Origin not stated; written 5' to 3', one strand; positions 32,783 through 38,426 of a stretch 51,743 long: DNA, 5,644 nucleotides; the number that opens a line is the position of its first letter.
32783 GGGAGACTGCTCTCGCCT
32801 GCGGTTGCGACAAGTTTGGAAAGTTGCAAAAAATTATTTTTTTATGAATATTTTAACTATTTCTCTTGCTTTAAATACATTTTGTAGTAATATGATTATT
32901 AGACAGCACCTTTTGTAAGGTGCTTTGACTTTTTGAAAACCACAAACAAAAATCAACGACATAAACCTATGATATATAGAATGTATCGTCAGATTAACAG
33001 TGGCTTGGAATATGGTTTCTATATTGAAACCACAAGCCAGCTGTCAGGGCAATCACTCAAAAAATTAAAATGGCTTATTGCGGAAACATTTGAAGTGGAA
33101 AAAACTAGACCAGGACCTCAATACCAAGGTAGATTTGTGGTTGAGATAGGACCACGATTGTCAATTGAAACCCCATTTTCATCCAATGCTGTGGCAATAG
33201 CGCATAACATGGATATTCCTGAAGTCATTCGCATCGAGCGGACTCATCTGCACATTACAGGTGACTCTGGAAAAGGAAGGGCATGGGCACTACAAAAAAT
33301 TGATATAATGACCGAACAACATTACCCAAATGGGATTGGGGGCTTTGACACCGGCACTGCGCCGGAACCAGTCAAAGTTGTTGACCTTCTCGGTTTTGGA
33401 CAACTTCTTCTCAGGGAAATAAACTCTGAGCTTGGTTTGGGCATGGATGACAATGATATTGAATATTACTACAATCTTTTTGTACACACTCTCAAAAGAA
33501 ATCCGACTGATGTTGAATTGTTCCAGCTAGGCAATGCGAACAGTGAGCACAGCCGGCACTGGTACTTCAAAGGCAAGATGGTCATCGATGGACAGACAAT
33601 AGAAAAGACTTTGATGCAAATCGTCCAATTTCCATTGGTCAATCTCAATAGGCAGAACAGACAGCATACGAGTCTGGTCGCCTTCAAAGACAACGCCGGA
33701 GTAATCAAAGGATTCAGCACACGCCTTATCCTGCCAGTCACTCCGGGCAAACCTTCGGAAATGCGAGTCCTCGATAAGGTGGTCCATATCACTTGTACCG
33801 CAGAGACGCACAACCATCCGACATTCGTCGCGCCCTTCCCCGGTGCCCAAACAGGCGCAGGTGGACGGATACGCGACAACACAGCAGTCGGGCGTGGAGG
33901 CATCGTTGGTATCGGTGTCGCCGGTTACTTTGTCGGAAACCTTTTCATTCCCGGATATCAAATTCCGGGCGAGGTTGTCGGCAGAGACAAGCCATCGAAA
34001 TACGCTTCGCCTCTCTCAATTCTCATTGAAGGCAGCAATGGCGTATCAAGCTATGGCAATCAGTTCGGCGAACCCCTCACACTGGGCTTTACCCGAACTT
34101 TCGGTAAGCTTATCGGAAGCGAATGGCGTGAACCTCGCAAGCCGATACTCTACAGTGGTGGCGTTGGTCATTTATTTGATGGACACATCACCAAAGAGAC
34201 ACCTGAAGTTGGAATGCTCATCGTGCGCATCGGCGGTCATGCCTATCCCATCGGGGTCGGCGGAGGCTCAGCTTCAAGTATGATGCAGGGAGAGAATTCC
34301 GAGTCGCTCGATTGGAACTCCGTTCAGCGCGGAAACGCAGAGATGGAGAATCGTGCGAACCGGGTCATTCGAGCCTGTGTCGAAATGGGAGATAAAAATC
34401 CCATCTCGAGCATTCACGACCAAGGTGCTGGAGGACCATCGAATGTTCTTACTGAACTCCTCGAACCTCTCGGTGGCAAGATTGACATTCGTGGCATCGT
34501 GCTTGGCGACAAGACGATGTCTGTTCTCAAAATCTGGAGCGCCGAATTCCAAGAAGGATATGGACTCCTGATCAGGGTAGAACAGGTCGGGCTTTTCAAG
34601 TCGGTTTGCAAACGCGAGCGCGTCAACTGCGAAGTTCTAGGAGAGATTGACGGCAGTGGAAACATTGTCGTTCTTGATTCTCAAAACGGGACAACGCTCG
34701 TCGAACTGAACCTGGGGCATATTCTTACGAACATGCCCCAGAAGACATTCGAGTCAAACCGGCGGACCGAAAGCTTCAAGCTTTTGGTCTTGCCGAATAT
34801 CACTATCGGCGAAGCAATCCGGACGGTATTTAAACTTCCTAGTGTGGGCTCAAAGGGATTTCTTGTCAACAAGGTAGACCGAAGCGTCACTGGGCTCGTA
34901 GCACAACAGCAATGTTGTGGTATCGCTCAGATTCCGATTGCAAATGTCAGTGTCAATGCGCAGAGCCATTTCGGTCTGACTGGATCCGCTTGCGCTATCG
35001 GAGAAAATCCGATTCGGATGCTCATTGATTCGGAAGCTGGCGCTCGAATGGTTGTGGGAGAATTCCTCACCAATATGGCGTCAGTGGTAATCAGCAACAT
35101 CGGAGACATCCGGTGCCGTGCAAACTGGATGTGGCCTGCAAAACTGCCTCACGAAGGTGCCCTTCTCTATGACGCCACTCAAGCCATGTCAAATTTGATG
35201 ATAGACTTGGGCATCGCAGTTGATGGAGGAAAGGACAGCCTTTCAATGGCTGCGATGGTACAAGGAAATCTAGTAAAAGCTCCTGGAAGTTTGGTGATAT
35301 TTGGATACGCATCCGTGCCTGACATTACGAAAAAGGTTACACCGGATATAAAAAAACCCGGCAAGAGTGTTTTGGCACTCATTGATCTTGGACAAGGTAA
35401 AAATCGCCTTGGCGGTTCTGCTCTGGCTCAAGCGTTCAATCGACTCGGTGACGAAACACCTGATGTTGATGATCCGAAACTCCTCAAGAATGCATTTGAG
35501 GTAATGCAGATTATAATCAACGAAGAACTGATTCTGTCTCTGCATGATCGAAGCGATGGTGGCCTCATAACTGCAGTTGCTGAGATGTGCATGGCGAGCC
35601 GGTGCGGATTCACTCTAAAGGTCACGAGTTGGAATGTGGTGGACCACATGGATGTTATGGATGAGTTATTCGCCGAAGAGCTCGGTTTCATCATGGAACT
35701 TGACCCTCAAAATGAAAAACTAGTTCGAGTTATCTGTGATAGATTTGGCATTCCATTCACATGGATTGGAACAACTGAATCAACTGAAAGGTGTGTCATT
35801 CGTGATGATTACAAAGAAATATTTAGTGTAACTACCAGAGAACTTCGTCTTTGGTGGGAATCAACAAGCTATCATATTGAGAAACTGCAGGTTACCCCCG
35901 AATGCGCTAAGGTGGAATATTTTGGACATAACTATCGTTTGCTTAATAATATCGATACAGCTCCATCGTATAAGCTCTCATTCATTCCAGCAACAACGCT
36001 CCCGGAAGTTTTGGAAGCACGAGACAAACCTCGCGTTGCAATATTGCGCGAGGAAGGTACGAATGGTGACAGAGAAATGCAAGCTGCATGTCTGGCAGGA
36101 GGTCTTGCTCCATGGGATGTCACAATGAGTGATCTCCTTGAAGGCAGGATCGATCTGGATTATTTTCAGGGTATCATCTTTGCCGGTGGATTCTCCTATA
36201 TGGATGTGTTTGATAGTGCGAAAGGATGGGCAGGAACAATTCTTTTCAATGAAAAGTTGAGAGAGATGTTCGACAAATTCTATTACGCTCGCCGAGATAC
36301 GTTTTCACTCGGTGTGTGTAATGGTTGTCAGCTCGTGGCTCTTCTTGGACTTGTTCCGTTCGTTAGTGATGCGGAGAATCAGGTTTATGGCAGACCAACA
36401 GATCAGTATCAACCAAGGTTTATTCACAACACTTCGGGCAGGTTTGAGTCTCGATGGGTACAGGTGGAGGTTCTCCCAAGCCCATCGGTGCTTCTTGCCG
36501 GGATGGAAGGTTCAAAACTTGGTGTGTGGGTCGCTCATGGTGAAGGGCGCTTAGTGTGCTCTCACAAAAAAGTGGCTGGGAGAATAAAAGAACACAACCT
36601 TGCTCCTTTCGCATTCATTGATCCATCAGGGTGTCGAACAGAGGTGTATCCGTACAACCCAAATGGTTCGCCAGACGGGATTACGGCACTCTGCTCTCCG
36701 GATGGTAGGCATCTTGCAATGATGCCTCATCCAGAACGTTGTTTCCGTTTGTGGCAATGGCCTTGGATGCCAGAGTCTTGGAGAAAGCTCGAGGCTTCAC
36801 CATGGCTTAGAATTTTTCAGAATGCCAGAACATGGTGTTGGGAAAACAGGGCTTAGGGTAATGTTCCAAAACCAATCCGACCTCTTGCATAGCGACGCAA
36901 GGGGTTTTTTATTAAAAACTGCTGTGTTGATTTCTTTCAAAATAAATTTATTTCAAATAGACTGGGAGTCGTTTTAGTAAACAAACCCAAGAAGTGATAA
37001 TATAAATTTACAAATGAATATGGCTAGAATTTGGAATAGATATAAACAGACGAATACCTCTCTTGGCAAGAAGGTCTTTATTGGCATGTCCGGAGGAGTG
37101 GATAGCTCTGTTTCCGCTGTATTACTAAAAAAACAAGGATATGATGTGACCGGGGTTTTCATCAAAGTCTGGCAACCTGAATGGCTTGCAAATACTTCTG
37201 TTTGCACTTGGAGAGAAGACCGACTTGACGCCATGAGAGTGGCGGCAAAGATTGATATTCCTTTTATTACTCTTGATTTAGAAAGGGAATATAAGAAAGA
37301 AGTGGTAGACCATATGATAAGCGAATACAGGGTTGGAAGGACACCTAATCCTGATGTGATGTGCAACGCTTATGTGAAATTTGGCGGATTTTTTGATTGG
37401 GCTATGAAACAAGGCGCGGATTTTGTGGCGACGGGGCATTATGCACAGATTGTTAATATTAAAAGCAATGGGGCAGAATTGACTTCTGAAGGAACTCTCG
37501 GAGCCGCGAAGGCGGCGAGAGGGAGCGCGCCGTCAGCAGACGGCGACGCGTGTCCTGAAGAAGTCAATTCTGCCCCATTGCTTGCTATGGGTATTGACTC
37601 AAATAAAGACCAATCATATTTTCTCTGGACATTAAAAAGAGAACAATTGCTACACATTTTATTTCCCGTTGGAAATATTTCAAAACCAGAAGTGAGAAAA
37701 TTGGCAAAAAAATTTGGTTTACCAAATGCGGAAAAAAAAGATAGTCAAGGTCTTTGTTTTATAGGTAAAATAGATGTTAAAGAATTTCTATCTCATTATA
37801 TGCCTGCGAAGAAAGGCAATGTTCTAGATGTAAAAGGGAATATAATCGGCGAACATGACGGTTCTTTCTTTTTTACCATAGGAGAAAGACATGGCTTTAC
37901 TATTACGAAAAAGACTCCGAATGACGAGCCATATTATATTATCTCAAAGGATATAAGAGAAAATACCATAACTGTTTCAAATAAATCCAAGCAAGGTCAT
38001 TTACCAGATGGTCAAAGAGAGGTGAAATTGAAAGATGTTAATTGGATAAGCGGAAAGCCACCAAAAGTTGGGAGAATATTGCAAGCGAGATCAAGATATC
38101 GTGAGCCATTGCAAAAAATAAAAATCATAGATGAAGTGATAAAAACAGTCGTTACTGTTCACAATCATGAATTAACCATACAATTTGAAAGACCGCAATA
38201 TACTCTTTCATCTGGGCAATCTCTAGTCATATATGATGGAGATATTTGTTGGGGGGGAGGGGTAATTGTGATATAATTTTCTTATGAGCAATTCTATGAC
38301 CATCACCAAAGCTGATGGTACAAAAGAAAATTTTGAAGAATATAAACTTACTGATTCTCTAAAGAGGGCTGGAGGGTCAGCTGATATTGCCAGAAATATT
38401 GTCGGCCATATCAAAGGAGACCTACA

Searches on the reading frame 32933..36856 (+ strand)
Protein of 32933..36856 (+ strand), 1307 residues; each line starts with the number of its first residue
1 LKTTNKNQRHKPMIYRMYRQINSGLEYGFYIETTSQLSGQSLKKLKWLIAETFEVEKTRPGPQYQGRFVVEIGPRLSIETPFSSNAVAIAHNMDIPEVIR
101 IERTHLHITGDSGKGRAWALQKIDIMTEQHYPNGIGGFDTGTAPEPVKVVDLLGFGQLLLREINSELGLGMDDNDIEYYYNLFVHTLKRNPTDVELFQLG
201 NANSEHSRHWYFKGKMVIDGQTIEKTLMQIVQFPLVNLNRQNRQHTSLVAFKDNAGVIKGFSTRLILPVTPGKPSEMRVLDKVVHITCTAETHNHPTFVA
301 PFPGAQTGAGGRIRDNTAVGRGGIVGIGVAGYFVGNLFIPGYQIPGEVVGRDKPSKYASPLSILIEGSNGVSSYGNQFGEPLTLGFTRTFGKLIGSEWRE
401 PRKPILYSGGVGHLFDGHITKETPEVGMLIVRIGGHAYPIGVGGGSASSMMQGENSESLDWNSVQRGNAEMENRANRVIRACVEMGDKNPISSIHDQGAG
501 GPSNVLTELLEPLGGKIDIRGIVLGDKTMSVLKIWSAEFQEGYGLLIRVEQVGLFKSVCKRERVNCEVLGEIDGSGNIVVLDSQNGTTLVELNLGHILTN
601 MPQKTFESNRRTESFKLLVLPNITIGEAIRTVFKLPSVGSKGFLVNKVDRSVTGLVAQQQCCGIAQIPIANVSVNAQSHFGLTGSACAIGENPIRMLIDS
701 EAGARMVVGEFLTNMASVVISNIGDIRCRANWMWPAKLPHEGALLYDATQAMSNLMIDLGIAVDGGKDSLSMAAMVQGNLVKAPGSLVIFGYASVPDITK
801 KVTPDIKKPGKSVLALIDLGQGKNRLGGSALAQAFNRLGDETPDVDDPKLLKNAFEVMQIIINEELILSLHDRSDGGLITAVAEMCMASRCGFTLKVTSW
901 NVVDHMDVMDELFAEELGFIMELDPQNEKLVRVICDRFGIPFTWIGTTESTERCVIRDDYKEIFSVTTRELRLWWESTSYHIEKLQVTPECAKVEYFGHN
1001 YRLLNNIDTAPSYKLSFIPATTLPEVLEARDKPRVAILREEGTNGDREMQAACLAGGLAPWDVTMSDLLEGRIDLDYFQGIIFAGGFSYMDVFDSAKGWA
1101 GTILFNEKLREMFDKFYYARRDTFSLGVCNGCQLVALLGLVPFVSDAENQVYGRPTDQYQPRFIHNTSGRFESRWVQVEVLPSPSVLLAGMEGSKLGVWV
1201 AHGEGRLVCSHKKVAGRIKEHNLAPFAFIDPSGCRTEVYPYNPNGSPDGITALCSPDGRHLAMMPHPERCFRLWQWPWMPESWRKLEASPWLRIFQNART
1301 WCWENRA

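Call 15: search_protein_families(library=pfam, proteins=[window:32933-36856:+])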
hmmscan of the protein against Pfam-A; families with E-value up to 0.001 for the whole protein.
window:32933-36856:+ (1307 aa): 5 families
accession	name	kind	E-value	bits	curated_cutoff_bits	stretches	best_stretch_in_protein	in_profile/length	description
PF13507.12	GATase_5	-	1.4e-100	336.1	27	1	1032-1302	1-260/260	CobB/CobQ-like glutamine amidotransferase domain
PF22689.1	FGAR-AT_PurM_N-like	-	7.1e-48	162.8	27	1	640-793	1-159/160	FGAR-AT PurM_N-like domain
PF02769.27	AIRS_C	-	7.7e-39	133.8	23.1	2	425-580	1-153/156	AIR synthase related protein, C-terminal domain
PF18072.6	FGAR-AT_linker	-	1.3e-12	48.5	26.6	1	160-209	1-49/50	Formylglycinamide ribonucleotide amidotransferase linker domain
PF18076.6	FGAR-AT_N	-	9.1e-10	39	26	1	27-109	2-80/115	Formylglycinamide ribonucleotide amidotransferase N-terminal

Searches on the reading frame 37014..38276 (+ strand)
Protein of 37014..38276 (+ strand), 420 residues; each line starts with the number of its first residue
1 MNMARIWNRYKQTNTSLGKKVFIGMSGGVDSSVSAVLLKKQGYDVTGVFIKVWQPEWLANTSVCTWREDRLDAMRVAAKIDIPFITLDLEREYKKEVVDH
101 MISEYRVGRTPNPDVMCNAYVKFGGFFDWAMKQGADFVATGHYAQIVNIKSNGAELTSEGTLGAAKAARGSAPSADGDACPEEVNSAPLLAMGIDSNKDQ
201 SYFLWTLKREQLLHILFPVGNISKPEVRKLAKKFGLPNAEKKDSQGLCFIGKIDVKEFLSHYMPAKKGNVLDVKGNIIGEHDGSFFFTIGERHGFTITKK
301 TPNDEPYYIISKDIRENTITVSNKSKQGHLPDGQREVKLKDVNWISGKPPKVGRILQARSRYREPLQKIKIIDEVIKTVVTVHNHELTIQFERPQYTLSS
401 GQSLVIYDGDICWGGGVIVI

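Call 15: search_protein_families(library=pfam, proteins=[window:37014-38276:+])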
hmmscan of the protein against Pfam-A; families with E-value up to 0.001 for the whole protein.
window:37014-38276:+ (420 aa): 5 families
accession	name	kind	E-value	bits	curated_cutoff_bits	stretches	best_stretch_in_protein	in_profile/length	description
PF03054.22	tRNA_Me_trans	-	2.9e-73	246.3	20.6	1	19-252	1-202/202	tRNA methyl transferase HUP domain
PF20259.3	tRNA_Me_trans_M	-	2.2e-19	69.2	27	1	256-322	1-65/66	tRNA methyl transferase PRC-barrel domain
PF20258.4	tRNA_Me_trans_C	-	1.5e-13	51.3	20.6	1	335-418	2-77/77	Aminomethyltransferase beta-barrel domain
PF02540.23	NAD_synthase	-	1.1e-06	28.5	21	1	15-93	15-85/242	NAD synthase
PF24167.1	DUF7411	-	0.00054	20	28.7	0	21-103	3-72/194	Family of unknown function (DUF7411)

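Call 90: search_solved_structures(query=window:37014-38273:+, show_alignments=1, max_evalue=1e-20)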
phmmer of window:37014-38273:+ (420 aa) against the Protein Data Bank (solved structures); distinct sequences matched with E-value up to 1e-20: 4.
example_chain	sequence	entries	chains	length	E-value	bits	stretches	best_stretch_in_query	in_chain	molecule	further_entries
2hma_A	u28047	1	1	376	3.4e-87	296.2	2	190-418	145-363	Probable tRNA (5-methylaminomethyl-2-thiouridylate)-methyltransferase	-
9hlv_A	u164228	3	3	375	3.6e-87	296.2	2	190-418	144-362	tRNA-specific 2-thiouridylase MnmA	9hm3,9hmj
9hln_A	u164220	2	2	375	6e-86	292.1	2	190-418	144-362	tRNA-specific 2-thiouridylase MnmA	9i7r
2der_A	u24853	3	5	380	1.2e-83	284.5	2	185-418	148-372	tRNA-specific 2-thiouridylase mnmA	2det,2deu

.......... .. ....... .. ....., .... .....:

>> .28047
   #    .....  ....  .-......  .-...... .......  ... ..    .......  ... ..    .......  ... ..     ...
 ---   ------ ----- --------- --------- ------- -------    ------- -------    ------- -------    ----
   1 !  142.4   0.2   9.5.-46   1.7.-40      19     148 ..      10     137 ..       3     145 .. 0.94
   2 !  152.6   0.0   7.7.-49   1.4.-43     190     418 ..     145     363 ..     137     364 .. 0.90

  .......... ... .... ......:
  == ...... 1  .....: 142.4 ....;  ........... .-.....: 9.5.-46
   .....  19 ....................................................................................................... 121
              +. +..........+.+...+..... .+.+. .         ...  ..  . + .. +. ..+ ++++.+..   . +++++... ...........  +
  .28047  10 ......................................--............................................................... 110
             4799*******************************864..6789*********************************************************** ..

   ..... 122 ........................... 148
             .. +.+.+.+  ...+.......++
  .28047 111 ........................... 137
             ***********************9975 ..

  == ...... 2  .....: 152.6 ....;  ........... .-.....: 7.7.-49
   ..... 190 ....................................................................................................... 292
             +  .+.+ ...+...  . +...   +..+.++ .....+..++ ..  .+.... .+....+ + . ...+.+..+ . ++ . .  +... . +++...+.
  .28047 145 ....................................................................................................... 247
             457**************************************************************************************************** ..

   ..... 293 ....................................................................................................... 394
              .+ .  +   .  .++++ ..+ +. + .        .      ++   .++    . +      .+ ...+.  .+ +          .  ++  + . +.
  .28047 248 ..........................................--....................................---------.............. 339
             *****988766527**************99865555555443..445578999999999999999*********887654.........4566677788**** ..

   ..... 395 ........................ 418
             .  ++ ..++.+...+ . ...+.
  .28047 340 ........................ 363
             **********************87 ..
